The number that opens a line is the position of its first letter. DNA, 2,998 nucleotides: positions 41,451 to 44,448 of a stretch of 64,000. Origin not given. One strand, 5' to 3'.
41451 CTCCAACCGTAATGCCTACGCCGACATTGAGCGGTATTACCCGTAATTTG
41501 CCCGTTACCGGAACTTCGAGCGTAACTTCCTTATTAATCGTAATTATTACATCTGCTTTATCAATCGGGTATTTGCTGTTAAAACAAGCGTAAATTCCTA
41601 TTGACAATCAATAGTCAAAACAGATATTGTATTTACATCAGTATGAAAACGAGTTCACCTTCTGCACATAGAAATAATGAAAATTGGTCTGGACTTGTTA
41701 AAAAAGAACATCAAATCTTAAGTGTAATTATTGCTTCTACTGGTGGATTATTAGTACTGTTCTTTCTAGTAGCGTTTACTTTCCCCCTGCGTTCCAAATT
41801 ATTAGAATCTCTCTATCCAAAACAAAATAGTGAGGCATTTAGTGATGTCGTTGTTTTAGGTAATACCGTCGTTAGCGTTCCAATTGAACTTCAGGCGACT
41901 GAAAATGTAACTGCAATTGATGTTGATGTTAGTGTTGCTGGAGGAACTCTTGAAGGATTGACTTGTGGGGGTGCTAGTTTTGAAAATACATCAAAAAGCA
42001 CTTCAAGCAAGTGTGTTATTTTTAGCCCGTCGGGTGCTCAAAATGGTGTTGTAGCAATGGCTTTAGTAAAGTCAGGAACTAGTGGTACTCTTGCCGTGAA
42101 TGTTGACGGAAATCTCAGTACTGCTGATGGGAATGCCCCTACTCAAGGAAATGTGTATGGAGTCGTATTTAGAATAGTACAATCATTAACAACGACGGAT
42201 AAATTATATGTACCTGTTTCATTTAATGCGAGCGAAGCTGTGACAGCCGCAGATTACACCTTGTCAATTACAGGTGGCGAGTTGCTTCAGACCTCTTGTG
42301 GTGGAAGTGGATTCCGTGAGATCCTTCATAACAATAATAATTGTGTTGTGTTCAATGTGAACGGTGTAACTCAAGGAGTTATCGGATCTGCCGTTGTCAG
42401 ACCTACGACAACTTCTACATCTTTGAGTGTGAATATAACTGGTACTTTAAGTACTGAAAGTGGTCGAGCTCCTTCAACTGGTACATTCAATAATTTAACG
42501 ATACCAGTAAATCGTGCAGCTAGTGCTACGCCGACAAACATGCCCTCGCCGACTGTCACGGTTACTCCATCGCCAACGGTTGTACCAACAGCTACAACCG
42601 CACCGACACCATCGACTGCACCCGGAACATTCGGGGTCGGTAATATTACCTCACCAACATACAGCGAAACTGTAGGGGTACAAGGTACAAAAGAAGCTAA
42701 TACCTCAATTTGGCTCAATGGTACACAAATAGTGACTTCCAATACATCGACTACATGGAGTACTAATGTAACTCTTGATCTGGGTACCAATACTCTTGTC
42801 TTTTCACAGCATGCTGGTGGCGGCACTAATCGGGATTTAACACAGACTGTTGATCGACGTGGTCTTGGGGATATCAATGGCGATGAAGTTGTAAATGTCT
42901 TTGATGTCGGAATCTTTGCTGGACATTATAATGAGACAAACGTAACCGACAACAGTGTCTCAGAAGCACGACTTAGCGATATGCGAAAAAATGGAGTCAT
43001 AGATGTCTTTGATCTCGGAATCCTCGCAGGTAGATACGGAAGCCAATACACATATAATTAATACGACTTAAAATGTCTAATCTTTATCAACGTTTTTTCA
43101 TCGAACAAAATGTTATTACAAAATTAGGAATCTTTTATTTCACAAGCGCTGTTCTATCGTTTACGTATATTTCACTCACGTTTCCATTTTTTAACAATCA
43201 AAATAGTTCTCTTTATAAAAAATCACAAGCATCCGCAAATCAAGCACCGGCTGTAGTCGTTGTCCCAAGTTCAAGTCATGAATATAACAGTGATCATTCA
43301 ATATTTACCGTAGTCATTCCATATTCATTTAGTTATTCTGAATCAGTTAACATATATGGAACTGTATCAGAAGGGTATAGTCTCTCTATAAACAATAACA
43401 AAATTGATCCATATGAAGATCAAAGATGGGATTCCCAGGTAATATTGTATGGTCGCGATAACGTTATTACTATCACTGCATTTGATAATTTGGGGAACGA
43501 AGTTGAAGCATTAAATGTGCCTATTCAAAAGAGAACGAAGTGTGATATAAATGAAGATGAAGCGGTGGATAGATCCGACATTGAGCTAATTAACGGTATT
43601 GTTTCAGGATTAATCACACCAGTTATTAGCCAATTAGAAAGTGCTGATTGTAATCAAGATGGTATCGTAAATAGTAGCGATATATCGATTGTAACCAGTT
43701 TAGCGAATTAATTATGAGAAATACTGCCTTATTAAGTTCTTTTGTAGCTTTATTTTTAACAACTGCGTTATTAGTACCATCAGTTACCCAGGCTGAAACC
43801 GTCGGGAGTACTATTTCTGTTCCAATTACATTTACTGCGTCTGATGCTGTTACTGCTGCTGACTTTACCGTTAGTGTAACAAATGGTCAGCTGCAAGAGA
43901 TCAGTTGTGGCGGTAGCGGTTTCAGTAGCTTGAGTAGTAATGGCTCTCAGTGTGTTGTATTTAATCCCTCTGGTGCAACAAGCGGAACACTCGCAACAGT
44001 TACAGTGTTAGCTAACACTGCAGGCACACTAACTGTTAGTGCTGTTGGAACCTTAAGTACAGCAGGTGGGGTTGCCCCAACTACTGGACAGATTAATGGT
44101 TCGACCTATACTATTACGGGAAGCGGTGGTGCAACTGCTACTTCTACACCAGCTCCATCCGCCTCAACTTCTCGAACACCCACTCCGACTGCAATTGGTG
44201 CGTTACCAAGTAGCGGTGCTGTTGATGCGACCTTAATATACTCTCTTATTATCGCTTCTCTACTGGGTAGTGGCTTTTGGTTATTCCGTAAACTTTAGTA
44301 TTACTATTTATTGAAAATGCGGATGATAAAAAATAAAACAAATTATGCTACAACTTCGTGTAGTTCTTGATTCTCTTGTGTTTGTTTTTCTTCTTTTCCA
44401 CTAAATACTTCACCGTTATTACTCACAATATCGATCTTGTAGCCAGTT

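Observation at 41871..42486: Tandem duplication of the ~95-aa two-cysteine module within one protein; candidate new mini-cohesin-like domain family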

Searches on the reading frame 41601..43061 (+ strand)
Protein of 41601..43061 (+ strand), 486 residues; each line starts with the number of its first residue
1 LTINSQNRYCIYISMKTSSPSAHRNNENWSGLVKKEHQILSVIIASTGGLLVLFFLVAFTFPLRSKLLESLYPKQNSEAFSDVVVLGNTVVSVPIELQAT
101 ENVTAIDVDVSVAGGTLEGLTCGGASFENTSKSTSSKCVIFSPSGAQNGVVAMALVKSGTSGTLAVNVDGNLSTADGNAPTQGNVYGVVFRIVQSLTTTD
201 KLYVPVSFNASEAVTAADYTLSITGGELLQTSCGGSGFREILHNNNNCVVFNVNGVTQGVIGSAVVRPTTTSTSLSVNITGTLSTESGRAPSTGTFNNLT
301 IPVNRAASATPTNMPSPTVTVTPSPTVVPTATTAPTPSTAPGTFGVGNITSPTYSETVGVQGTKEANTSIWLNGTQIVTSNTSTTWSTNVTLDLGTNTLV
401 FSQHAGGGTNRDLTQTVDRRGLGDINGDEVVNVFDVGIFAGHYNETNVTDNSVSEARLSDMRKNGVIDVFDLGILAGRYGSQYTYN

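Call 3: search_protein_families(library=pfam, proteins=[window:41601-43061:+], max_evalue=10)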
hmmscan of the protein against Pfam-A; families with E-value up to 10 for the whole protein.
window:41601-43061:+ (486 aa): 1 family
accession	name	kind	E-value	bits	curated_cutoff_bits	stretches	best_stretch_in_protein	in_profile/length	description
PF00404.24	Dockerin_1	-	0.0013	19.3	22.9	1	422-475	1-52/57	Dockerin type I domain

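Call 4: search_protein_families(library=ncbifam, proteins=[window:41601-43061:+], max_evalue=10)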
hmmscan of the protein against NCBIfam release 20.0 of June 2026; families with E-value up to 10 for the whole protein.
window:41601-43061:+ (486 aa): 0 families

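Call 87: find_related_loci(query=window:41643-43058:+, collection=genome_contigs, flank=10000)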
Query window:41643-43058:+ (472 aa) in genome_contigs; peptide patterns used: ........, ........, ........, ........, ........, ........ (x = any residue, [..] = any of these).
78 stretches matched a pattern; 8 encode a relative of the query (tblastn E <= 1e-3); 8 distinct loci.
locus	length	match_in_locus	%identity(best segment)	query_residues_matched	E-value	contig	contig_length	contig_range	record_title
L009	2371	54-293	39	326-404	3e-10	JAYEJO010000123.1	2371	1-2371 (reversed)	MAG: Candidatus Caldatribacteriota bacterium isolate MAG161 MAG161_123, whole genome shotgun sequence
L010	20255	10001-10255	41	321-405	6e-9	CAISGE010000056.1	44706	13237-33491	MAG: Candidatus Omnitrophica bacterium isolate AM-lipid-02-D9_bin-1187 genome assembly, contig: bin-1187:56/80, whole ge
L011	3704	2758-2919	44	332-385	1e-8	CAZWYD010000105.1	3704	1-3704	MAG TPA_asm: uncultured Planctomycetia bacterium isolate SRP077602_co2_310 genome assembly, contig: NODE_37411_length_37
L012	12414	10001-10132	52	343-386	2e-8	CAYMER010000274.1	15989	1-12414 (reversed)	MAG TPA_asm: uncultured bacterium isolate binchicken_co18_506 genome assembly, contig: k141_824115, whole genome shotgun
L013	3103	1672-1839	45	321-376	2e-8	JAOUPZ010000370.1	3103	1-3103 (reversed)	MAG: Deltaproteobacteria bacterium isolate 8_1_Oct_SF_Bin72 8_1_Oct_SF_Bin72_scaffold_43884_c1, whole genome shotgun seq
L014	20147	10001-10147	51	346-394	2e-8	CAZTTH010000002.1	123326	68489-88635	MAG TPA_asm: uncultured Lentisphaerales bacterium isolate SRP237561_co1_66 genome assembly, contig: NODE_174_length_1233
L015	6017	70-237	44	315-376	6e-8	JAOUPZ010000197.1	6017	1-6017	MAG: Deltaproteobacteria bacterium isolate 8_1_Oct_SF_Bin72 8_1_Oct_SF_Bin72_scaffold_14959_c1, whole genome shotgun seq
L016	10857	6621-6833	37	337-405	1e-7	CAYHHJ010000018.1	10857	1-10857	MAG TPA_asm: uncultured Candidatus Peribacteria bacterium isolate ERP119702_co1_18 genome assembly, contig: NODE_7971_le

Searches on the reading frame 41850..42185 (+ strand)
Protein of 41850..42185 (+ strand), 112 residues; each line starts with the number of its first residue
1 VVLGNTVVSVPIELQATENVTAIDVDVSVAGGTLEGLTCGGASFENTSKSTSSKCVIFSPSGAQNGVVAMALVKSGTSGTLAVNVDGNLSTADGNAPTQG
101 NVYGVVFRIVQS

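Call 33: search_solved_structures(query=A2, max_evalue=10, show_alignments=2)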
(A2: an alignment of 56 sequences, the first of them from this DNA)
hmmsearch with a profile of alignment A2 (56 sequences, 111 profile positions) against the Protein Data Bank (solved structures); distinct sequences matched with E-value up to 10: 6.
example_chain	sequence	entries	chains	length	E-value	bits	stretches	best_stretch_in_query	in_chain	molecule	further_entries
7jg1_A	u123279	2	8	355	0.23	14.6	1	52-74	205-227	Igh protein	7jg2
6bo6_A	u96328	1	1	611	0.31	14.3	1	5-45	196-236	Glycoside Hydrolase Family 2 candidate b-glucuronidase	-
6d4o_A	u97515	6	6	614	0.31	14.2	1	5-45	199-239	Beta-glucuronidase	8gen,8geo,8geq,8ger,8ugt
6bjq_A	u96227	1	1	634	0.32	14.2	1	5-45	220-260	Glycoside Hydrolase Family 2 candidate b-glucuronidase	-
6bjw_A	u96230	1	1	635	0.32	14.2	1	5-45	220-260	Glycoside Hydrolase Family 2 candidate b-glucuronidase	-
6w90_A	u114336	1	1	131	1.7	11.9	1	3-37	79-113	NTF2 fold protein loop-helix-loop design NT-9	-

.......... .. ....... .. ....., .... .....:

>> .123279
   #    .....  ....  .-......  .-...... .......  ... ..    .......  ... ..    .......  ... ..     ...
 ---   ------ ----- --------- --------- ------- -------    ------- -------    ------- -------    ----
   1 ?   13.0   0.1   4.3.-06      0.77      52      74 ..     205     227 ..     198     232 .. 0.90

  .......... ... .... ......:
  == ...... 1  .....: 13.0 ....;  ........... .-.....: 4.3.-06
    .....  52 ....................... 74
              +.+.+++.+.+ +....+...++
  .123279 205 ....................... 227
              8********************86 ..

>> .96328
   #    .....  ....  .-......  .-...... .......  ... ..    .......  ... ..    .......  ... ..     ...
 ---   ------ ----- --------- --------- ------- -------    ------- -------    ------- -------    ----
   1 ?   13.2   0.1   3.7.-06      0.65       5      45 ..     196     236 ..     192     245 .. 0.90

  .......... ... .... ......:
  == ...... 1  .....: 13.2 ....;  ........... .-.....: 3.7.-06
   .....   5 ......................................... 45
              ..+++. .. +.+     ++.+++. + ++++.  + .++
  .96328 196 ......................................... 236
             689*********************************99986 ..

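Call 34: search_protein_families(library=pfam, alignment_id=A2, max_evalue=1)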
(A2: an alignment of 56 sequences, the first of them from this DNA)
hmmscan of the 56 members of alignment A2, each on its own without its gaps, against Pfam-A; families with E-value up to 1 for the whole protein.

A. member 1, seq(112 aa): 0 families

B. families by the number of members that match (of 56 scanned): 27 families (the first 25 are shown)
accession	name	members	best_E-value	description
PF00963.24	Cohesin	10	9.1e-07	Cohesin domain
PF12019.13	GspH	7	0.0064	Type II transport protein GspH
PF13584.12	BatD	3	0.0084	BatD DUF11 like domain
PF14352.11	DUF4402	2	0.00041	Domain of unknown function (DUF4402)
PF19078.6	Big_12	1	0.0027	Bacterial Ig-like domain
PF00389.36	2-Hacid_dh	1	0.0074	D-isomer specific 2-hydroxyacid dehydrogenase, catalytic domain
PF11106.13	YjbE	1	0.012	Exopolysaccharide production protein YjbE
PF16831.10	CssAB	1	0.049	CS6 fimbrial subunits A and B, Coli surface antigen 6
PF15845.10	NICE-1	1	0.051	Cysteine-rich C-terminal 1 family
PF23619.1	Ig_VWA7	1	0.052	VWA7 Ig-like domain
PF11160.13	Hva1_TUDOR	1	0.054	Hypervirulence associated proteins TUDOR domain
PF09898.14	DUF2125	1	0.057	Uncharacterized protein conserved in bacteria (DUF2125)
PF24519.1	Ig-like_Pom152_1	1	0.074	Nucleoporin pom152-like, first immunoglobulin-like domain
PF11602.14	NTPase_P4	1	0.086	ATPase P4 of dsRNA bacteriophage phi-12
PF12812.13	PDZ_1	1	0.1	PDZ-like domain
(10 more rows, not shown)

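Call 60: find_homologous_proteins(query=A2, max_evalue=0.001)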
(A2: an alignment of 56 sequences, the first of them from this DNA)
Query A2 (56 sequences) (112 aa, profile of the alignment): 3 proteins with E <= 0.001 among 1362 candidates.
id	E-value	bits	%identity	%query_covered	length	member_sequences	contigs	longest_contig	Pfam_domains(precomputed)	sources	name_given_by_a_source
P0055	2.1e-17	81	37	34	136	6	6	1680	-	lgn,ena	-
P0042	2.3e-17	81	37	34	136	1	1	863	-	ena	-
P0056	1.8e-15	75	28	54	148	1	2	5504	-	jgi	jgi:hypothetical protein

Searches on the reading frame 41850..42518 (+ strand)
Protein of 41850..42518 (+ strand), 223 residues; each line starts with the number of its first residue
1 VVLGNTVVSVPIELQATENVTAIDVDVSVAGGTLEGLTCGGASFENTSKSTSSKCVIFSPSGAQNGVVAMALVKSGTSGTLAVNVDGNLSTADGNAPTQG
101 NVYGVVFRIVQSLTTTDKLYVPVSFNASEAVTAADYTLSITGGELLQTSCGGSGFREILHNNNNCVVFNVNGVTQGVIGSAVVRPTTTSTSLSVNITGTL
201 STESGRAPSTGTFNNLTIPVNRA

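Call 57: predict_structure(alignment_id=A4)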
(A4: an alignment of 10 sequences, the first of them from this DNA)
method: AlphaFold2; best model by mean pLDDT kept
length: 223 residues; sequences in the alignment: 10
mean_pLDDT: 93.2   pTM: 0.82
mean pLDDT of the five models: 93.2, 92.9, 92.9, 92.3, 92.1
residues with pLDDT >= 90: 190; 70-90: 32; 50-70: 1; < 50: 0
segments of 3 or more residues with pLDDT < 50: none
pLDDT, mean of each block of 10 residues (from residue 1): 93 95 97 92 88 94 92 94 96 95 93 91 96 97 93 88 93 93 91 96 96 93 73
secondary structure, 60 per line:
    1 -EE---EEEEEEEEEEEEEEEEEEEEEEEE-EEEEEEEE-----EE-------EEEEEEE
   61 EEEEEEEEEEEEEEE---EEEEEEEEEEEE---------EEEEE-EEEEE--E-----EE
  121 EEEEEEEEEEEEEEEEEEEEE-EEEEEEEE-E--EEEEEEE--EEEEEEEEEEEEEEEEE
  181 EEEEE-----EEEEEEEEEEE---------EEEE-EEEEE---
elements in order: E7-30 E32-39 E54-75 E79-90 E100-104 E106-110 E119-141 E143-150 E155-161 E164-185 E191-201 E211-214 E216-220

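Call 59: fold_search(model_id=the predicted structure, library=pdb)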
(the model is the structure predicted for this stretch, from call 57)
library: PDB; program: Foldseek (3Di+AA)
matches with E <= 10: 645; with E <= 0.001: 5
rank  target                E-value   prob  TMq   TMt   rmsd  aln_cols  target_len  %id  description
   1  6lxh_B                5.9e-04  0.93  0.24  0.20  16.5       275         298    8  Staphylococcus aureus surface protein-sdrc (released 2020-04-22)
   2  3l8q_C                6.2e-04  1.00  0.33  0.23  18.7       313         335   10  Structure analysis of the type II cohesin dyad from the adaptor ScaA scaffoldin of Acetivibrio cellulolyticus (released 2010-05-05)
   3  8jl8                  7.9e-04  0.98  0.29  0.24  16.9       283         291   11  Crystal structure of the collagen binding domain of Cnm from Streptococcus mutans (released 2024-04-10)
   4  3l8q_B                7.9e-04  0.96  0.28  0.19  18.8       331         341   10  Structure analysis of the type II cohesin dyad from the adaptor ScaA scaffoldin of Acetivibrio cellulolyticus (released 2010-05-05)
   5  6lxh_C                7.9e-04  0.93  0.24  0.19  16.2       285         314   10  Staphylococcus aureus surface protein-sdrc (released 2020-04-22)
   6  2f6a_B                1.2e-03  0.98  0.30  0.23  16.6       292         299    8  Collagen Adhesin and Collagen Complex Structure (released 2006-12-12)
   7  3l8q_A                1.5e-03  0.99  0.33  0.23  18.3       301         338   10  Structure analysis of the type II cohesin dyad from the adaptor ScaA scaffoldin of Acetivibrio cellulolyticus (released 2010-05-05)
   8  3l8q_D                1.7e-03  0.97  0.31  0.22  18.6       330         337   10  Structure analysis of the type II cohesin dyad from the adaptor ScaA scaffoldin of Acetivibrio cellulolyticus (released 2010-05-05)
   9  6lxh_A                1.8e-03  0.84  0.24  0.19  16.2       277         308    9  Staphylococcus aureus surface protein-sdrc (released 2020-04-22)
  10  3irz                  2.2e-03  0.93  0.29  0.18  19.0       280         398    8  Crystal structure of functional region of UafA from Staphylococcus saprophyticus in P212121 form (released 2010-09-08)
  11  5y9h_B                2.8e-03  0.92  0.28  0.17  20.0       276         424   11  Crystal structure of SafDAA-dsc complex (released 2017-11-15)
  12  2y7o                  2.9e-03  0.96  0.30  0.23  16.2       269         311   11  Structure of N-terminal domain of Candida albicans als9-2 - G299W mutant (released 2011-10-05)
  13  2f6a_A                3.1e-03  0.97  0.31  0.25  16.9       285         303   10  Collagen Adhesin and Collagen Complex Structure (released 2006-12-12)
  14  9ijj_4J               3.1e-03  0.93  0.25  0.10  15.8       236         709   12  In situ structure of the central apparatus in mouse sperm axoneme. (released 2025-06-04)
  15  1r19_C                3.2e-03  0.82  0.25  0.21  17.7       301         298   10  Crystal Structure Analysis of S.epidermidis adhesin SdrG binding to Fibrinogen (Apo structure) (released 2003-10-28)
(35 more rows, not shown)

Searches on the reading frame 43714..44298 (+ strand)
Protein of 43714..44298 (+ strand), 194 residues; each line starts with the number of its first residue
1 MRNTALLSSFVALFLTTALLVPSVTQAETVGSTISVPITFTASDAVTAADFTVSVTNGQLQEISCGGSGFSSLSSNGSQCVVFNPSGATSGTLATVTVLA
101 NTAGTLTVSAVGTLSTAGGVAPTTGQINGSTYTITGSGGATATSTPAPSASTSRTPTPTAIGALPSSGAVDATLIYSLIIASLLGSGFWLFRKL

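Call 3: search_protein_families(library=pfam, proteins=[window:43714-44298:+], max_evalue=10)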
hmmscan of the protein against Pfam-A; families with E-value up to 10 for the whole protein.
window:43714-44298:+ (194 aa): 3 families
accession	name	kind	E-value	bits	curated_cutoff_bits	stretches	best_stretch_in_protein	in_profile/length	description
PF00963.24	Cohesin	-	0.011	16.4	24.1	1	21-113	5-113/139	Cohesin domain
PF05481.17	Myco_19_kDa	-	0.19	12.5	23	1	104-151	57-108/117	Mycobacterium 19 kDa lipoprotein antigen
PF14352.11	DUF4402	-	1.3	10.1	25.2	1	98-154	14-71/129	Domain of unknown function (DUF4402)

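Call 4: search_protein_families(library=ncbifam, proteins=[window:43714-44298:+], max_evalue=10)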
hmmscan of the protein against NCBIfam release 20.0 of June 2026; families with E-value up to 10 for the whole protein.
window:43714-44298:+ (194 aa): 4 families
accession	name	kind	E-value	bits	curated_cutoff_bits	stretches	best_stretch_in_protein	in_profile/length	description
NF005506.0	PRK07118.1-5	equivalog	0.0073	15.8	388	1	18-81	4-67/279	Fe-S cluster domain-containing protein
TIGR01167.1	LPXTG_anchor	domain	0.12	13.1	15.9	1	164-193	2-30/34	LPXTG cell wall anchor domain-containing protein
NF053819.1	EF0750_LPXTG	subfamily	0.56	10.7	47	1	144-193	53-102/105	EF2685/EF0750 family sortase-dependent surface protein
NF040554.1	mini_HHHH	equivalog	1.9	8.8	40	1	6-28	4-26/45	HHHH-motif protein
